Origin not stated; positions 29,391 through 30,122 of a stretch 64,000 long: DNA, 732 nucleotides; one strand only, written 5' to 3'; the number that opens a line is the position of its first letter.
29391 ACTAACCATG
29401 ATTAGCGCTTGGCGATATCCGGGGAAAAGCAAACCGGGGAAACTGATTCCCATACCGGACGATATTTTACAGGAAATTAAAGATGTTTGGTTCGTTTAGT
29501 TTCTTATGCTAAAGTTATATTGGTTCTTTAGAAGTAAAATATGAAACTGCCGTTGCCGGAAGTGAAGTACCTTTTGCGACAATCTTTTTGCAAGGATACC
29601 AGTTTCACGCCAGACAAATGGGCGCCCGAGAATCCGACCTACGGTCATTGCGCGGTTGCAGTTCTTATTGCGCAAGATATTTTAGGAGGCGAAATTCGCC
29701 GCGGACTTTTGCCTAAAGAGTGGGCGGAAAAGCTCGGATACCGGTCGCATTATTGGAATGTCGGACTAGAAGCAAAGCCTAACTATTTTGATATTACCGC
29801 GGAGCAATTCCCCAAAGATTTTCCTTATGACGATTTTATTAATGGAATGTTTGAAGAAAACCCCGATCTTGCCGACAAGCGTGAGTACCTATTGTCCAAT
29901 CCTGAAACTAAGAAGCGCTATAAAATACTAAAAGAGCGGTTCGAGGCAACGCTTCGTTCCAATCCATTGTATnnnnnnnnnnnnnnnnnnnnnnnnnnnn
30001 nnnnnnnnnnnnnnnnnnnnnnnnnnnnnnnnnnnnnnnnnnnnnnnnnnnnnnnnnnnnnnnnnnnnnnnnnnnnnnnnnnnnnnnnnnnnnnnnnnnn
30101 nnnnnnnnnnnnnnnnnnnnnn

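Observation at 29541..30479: Compositionally atypical gene with degenerate cytidine-deaminase-like zinc motifs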

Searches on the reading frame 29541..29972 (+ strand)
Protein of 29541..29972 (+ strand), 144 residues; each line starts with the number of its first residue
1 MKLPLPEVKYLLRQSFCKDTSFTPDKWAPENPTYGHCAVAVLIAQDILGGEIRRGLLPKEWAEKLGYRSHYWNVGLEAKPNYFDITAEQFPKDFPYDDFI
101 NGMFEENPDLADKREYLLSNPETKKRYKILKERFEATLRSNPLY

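Call 26: find_homologous_proteins(query=window:29541-29972:+, max_evalue=0.001)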
Query seq(144 aa) (144 aa): 2 proteins with E <= 0.001 among 12 candidates.
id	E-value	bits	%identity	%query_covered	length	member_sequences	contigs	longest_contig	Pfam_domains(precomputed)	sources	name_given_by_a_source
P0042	3.3e-13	68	41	87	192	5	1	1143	PF24585.2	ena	-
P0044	1.4e-4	40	33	81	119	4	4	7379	PF24585.2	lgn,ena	-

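Call 41: predict_structure(alignment_id=A3)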
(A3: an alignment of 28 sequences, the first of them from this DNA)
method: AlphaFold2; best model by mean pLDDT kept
length: 144 residues; sequences in the alignment: 28
mean_pLDDT: 93.0   pTM: 0.89
mean pLDDT of the five models: 93.0, 92.8, 92.4, 92.2, 91.5
residues with pLDDT >= 90: 121; 70-90: 17; 50-70: 6; < 50: 0
segments of 3 or more residues with pLDDT < 50: none
pLDDT, mean of each block of 10 residues (from residue 1): 91 98 96 97 96 95 95 81 94 94 79 97 98 97 74
secondary structure, 60 per line:
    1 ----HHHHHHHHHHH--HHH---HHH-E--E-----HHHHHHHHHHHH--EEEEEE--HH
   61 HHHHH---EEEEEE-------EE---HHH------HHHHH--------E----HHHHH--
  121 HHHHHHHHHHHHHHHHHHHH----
elements in order: H5-15 H37-48 E51-56 H59-65 E69-74 H96-100 H114-118 H121-140

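Call 56: search_protein_families(library=ncbifam, proteins=[P0044], max_evalue=0.01)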
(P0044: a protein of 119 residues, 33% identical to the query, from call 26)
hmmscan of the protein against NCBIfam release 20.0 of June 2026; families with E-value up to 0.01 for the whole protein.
P0044 (119 aa): 1 family
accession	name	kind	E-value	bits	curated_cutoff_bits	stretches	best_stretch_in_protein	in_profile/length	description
NF046094.1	SSU0593_fam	subfamily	0.0002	22.2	80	1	32-114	12-97/109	SSU0592/SSU0593 family protein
